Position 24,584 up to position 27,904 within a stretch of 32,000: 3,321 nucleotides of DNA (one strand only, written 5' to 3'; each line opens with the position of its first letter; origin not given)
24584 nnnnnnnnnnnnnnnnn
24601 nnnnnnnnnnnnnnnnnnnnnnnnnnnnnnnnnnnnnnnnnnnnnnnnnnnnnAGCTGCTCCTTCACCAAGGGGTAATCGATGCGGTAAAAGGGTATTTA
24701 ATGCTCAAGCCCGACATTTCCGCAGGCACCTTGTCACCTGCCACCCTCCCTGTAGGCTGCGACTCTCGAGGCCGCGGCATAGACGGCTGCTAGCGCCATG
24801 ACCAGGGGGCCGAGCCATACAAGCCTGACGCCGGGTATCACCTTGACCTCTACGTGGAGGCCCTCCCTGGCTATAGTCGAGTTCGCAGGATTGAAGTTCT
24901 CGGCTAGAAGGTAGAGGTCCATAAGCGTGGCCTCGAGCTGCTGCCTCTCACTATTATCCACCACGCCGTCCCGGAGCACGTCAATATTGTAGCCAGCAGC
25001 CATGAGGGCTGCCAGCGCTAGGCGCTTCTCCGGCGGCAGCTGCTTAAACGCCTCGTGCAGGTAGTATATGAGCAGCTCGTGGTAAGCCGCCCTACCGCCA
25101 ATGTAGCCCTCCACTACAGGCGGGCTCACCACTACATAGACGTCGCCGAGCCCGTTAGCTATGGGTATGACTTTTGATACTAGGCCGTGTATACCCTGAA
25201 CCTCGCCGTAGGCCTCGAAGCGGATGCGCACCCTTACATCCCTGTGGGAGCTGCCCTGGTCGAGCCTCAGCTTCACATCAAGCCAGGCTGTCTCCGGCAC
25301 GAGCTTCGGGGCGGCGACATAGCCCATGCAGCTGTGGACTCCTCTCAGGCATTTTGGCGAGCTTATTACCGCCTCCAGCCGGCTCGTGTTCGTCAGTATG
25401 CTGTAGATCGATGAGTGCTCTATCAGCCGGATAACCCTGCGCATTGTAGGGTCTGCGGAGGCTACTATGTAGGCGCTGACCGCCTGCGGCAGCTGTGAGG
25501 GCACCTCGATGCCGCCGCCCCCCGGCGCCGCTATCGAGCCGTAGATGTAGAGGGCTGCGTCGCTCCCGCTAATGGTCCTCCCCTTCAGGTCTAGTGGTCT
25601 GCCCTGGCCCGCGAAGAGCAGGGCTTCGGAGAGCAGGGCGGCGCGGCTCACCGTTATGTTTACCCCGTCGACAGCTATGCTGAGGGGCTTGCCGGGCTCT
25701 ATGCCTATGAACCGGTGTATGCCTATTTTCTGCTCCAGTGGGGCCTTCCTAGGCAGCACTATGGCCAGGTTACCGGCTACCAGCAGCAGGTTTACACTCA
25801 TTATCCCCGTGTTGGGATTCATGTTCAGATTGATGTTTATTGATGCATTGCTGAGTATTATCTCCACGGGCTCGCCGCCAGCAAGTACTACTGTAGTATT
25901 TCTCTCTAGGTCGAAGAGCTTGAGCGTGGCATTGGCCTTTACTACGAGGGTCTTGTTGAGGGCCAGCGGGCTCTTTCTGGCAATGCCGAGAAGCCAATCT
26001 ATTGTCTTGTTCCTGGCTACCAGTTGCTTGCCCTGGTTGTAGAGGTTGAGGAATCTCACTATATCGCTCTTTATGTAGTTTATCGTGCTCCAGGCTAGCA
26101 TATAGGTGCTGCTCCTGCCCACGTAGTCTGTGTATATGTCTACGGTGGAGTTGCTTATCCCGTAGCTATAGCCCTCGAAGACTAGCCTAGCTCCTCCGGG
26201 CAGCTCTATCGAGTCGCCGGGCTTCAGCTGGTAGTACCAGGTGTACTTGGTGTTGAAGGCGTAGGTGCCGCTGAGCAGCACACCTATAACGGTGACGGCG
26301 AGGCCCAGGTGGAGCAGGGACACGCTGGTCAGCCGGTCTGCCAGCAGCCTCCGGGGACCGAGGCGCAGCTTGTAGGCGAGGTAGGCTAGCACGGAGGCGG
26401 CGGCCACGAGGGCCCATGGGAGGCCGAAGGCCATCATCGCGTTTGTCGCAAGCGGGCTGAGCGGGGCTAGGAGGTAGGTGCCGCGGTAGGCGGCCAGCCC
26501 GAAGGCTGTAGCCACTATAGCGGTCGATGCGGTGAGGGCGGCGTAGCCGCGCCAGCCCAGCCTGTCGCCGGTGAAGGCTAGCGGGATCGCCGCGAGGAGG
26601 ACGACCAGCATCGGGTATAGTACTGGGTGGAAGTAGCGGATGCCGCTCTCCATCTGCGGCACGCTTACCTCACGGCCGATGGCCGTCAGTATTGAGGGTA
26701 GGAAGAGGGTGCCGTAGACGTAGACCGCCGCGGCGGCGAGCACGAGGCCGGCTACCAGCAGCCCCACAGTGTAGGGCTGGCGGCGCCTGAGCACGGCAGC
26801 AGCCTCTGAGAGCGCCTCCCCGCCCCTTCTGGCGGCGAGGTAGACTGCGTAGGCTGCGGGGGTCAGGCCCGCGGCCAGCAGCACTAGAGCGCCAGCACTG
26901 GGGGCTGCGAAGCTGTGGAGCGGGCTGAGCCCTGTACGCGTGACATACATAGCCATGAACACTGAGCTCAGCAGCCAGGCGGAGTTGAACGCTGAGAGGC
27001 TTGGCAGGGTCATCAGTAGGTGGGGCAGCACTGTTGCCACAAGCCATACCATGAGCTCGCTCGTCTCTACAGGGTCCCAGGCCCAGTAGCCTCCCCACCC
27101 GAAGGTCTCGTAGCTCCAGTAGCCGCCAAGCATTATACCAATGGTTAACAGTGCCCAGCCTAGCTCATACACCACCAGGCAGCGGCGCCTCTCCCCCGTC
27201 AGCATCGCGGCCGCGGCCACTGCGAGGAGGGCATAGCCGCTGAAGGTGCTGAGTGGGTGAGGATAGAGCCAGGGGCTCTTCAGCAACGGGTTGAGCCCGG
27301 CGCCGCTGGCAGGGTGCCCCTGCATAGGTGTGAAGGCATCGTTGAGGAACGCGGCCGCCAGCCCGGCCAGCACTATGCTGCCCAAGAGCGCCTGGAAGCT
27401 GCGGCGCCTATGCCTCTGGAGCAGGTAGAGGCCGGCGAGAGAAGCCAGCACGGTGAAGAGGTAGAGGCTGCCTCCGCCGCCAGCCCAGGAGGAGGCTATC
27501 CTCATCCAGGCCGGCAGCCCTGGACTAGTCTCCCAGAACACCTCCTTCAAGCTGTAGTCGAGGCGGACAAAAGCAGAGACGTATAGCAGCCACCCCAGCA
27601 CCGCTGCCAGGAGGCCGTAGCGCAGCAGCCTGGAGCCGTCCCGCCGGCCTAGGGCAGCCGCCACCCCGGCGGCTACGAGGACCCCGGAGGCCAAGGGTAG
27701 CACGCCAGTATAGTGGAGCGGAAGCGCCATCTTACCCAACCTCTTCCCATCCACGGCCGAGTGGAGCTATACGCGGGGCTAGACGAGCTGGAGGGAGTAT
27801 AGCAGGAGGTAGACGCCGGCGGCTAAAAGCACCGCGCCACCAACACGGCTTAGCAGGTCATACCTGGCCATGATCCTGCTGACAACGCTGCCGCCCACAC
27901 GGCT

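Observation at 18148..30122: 12-kb single-strand c-type cytochrome island: a variant System I maturation set wrapped around its likely client respiratory complex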

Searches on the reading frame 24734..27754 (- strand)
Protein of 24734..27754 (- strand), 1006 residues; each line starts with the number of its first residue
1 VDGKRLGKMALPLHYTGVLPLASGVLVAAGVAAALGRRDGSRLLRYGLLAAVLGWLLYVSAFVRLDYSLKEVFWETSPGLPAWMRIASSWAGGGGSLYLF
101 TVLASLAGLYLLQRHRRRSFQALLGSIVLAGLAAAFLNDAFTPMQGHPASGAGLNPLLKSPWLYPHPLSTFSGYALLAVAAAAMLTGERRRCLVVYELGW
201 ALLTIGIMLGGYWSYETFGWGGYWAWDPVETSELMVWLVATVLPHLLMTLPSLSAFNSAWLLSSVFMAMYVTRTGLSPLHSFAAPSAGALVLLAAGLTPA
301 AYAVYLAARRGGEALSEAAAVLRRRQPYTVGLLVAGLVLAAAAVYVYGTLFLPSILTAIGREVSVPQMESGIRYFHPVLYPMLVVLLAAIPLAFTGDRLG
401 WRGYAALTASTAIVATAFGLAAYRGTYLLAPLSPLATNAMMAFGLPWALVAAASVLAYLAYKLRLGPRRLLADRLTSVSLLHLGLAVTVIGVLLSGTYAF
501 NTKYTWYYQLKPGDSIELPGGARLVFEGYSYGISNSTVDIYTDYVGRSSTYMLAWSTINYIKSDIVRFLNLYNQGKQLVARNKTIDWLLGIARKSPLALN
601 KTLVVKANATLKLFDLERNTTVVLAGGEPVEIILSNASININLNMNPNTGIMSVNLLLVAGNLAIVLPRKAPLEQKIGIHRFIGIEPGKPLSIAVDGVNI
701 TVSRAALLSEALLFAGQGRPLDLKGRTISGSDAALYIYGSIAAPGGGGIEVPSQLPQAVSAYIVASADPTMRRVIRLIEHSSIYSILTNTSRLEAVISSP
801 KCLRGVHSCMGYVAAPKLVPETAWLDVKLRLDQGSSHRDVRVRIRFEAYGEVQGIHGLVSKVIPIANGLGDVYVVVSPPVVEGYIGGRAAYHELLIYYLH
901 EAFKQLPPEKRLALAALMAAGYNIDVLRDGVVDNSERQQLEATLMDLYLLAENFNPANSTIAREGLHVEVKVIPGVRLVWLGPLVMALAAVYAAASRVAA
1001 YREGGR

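Call 3: search_protein_families(library=pfam, proteins=[window:24734-27754:-], max_evalue=0.01)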
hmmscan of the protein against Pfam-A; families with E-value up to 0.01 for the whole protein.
window:24734-27754:- (1006 aa): 2 families
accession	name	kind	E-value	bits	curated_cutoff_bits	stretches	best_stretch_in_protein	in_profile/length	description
PF01578.25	Cytochrom_C_asm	-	4.3e-17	62.9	29.9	1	95-267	6-195/212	Cytochrome C assembly protein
PF16327.10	CcmF_C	-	4.7e-10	39.6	28.7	1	332-519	37-216/323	Cytochrome c-type biogenesis protein CcmF C-terminal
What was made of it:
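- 24734..27754 (-): ccmF, long form (1006 aa): a haem lyase core plus an extracytoplasmic insert of about 450 aa (aa 520-975) before the last TM helix. Pfam Cytochrom_C_asm and CcmF_C (call 3).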

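Call 4: search_protein_families(library=ncbifam, proteins=[window:24734-27754:-], max_evalue=0.01)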
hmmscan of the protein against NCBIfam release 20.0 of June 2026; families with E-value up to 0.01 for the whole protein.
window:24734-27754:- (1006 aa): 4 families
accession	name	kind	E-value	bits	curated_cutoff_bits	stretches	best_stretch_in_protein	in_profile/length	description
TIGR00353.1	nrfE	subfamily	2.4e-38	132.4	569.05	1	58-518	5-467/578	heme lyase CcmF/NrfE family subunit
TIGR03145.1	cyt_nit_nrfE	subfamily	2e-37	129.2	927.3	1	48-503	47-514/631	heme lyase NrfEFG subunit NrfE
NF007691.0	PRK10369.1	subfamily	3.2e-25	88.9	394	1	48-421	45-439/573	heme lyase NrfEFG subunit NrfE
TIGR03144.1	cytochr_II_ccsB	equivalog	1.7e-12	47.6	187.6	1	197-276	165-241/252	c-type cytochrome biogenesis protein CcsB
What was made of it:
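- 24734..27754 (-): NCBIfam CcmF/NrfE E 2.4e-38 (call 4).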

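Call 8: find_related_loci(query=window:24734-27754:-, collection=genome_contigs, flank=10000)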
Query window:24734-27754:- (1006 aa) in genome_contigs; peptide patterns used: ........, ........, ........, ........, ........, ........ (x = any residue, [..] = any of these).
600 stretches matched a pattern (row limit reached: there are more); 600 encode a relative of the query (tblastn E <= 1e-3); the best 80 are kept; 80 distinct loci.
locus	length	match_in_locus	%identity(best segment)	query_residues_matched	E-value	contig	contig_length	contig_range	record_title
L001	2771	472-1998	30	5-530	4e-37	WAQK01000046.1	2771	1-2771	MAG: Pyrodictiaceae archaeon isolate S146_92_esom k151_316053, whole genome shotgun sequence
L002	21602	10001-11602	29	26-542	1e-36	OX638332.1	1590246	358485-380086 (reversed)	MAG: Candidatus Dadabacteria bacterium isolate 28c7ac20-cd97-4a81-9be0-f5b43b5a8d2b genome assembly, chromosome: 1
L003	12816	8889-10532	29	19-544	3e-36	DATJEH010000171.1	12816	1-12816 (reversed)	MAG TPA_asm: Terriglobales bacterium isolate SMAG_U15428 k141_3983538, whole genome shotgun sequence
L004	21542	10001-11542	29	25-518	9e-36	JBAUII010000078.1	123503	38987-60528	MAG: Thermodesulfobacteriota bacterium isolate MFD09513_ilm_asm_bin6 k127_100097, whole genome shotgun sequence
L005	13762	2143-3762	31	17-528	2e-34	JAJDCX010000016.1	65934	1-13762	MAG: Phycisphaeraceae bacterium isolate OFTM41 OFTM41_15, whole genome shotgun sequence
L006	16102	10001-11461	28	41-546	2e-34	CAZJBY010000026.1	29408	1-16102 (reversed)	MAG TPA_asm: uncultured Candidatus Bathyarchaeia archaeon isolate binchicken_co129_789 genome assembly, contig: NODE_416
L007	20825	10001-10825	35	57-310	5e-33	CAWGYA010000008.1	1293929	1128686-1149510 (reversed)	MAG: Candidatus Bathyarchaeota archaeon isolate MFD02416.bin.1.292 genome assembly, contig: contig_8137, whole genome sh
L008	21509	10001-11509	31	39-520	4e-33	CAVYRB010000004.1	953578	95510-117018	MAG: uncultured Solirubrobacterales bacterium isolate MFD05502.bin.2.39 genome assembly, contig: contig_24983, whole gen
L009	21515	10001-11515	27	66-549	5e-33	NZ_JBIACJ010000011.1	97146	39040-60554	Cytobacillus sp. FJAT-53684 Scaffold11, whole genome shotgun sequence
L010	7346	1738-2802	31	61-402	6e-33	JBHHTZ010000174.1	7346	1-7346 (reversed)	MAG: Anaerolineae bacterium isolate S.6.sp3_bin.4 NODE_1886_length_7346_cov_7.247977, whole genome shotgun sequence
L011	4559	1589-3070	28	76-548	1e-32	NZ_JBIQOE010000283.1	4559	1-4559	MAG: Mesobacillus sp. isolate MAGSeO4RS1TR2P1 k141_8171, whole genome shotgun sequence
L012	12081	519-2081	28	23-520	2e-32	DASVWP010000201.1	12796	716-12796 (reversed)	MAG TPA_asm: Solirubrobacterales bacterium isolate SMAG_U2551 k141_26078, whole genome shotgun sequence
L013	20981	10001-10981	34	60-365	1e-32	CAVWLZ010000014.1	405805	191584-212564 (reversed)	MAG: uncultured Solirubrobacterales bacterium isolate MFD04428.bin.3.448 genome assembly, contig: contig_42945, whole ge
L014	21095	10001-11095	30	19-351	3e-32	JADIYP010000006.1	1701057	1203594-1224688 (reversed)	MAG: Candidatus Leptovillus affinis isolate AalE_BATAC.251 tig00263824-10-16999840, whole genome shotgun sequence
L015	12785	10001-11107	32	26-365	2e-32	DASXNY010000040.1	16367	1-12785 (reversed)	MAG TPA_asm: Thermoleophilaceae bacterium isolate SMAG_U5366 k141_128414, whole genome shotgun sequence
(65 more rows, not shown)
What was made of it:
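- Tried and rejected: The scan of genome_contigs with CcmF (call 8) was saturated by the universal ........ pattern.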

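Call 62: search_solved_structures(query=window:24734-27754:-, max_evalue=0.01, show_alignments=1)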
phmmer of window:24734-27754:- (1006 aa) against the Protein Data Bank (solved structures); distinct sequences matched with E-value up to 0.01: 2.
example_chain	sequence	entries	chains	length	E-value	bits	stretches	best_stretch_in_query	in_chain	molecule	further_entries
6zmq_A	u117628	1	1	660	1.2e-21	79.9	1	39-529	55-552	Cytochrome C-type biogenesis protein ccmF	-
7s9y_A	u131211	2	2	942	0.00026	22.5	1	88-293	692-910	Cytochrome c biogenesis protein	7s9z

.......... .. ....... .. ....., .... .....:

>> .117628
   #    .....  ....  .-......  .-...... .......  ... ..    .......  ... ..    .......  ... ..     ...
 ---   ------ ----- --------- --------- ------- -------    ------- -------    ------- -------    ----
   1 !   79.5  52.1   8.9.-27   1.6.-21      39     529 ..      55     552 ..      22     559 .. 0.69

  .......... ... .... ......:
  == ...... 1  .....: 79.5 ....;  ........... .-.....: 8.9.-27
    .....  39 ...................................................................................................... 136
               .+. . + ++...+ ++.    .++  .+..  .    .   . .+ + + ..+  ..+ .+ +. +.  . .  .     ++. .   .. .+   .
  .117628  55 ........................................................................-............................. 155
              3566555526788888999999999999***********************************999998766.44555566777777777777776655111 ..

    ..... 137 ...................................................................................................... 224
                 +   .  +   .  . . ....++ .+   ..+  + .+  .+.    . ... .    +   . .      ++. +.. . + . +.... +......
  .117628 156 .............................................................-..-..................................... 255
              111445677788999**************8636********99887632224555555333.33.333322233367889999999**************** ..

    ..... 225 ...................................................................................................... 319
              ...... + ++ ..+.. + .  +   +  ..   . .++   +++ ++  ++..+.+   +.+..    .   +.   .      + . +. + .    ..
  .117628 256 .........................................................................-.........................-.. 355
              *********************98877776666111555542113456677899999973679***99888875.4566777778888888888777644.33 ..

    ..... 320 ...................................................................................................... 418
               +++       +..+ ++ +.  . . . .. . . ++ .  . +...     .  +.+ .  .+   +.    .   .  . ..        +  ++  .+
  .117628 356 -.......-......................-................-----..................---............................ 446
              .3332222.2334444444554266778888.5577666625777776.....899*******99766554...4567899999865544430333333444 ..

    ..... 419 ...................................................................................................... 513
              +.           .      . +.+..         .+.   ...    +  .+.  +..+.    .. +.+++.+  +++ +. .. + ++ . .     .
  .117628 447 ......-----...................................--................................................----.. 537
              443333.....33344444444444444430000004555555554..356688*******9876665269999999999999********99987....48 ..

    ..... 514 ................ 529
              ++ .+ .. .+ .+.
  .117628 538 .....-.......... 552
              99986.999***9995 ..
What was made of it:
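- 24734..27754 (-): PDB 6zmq CcmF aligns with aa 39-529 only (call 62).
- On System I* cytochrome c maturation: PDB 6zmq E 1.2e-21 (call 62).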

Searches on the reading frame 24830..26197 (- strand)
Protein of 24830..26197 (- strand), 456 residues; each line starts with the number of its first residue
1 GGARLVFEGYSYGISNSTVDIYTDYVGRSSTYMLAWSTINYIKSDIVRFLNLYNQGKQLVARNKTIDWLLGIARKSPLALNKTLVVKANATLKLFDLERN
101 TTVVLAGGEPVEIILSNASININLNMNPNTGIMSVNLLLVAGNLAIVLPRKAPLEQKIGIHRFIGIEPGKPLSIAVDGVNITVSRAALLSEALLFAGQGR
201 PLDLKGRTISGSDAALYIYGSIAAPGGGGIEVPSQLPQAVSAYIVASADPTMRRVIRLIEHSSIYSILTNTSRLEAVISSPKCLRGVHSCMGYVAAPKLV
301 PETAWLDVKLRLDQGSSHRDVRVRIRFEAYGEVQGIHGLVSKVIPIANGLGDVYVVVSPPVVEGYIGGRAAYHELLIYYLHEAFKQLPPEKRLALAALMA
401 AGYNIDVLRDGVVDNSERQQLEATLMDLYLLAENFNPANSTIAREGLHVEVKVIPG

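Call 61: search_protein_representatives(protein=window:24830-26197:-)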
Query: 456 residues. Proteins with E-value up to 0.001 (for the whole library): 53; up to 1e-10: 45; up to 1e-30: 19. The best 53 are listed.
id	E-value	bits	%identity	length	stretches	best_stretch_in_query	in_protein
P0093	3.2e-109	381.9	45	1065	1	1-456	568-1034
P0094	2.2e-86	306.6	40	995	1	2-455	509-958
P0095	1.0e-68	248.5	39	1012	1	1-456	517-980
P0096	4.1e-66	239.8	37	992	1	2-456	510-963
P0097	1.9e-55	204.7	32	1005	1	5-455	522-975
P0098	1.3e-48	182.2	34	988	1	3-456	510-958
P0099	3.1e-48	180.9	31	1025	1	1-456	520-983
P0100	1.3e-47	178.9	52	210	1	278-456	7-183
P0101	5.8e-47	176.7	33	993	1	3-456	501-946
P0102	1.4e-46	175.5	33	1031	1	1-456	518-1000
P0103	2.8e-43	164.6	34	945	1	5-456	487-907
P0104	3.4e-41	157.8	30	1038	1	2-455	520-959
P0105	1.1e-39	152.8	31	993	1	3-456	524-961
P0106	2.4e-38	148.4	30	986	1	1-456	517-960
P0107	3.1e-38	148.0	33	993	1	25-456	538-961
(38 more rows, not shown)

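Call 89: search_solved_structures(query=A8, max_evalue=1, show_alignments=2)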
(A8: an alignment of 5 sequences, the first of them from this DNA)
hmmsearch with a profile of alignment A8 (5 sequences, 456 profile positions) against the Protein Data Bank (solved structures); distinct sequences matched with E-value up to 1: 0.
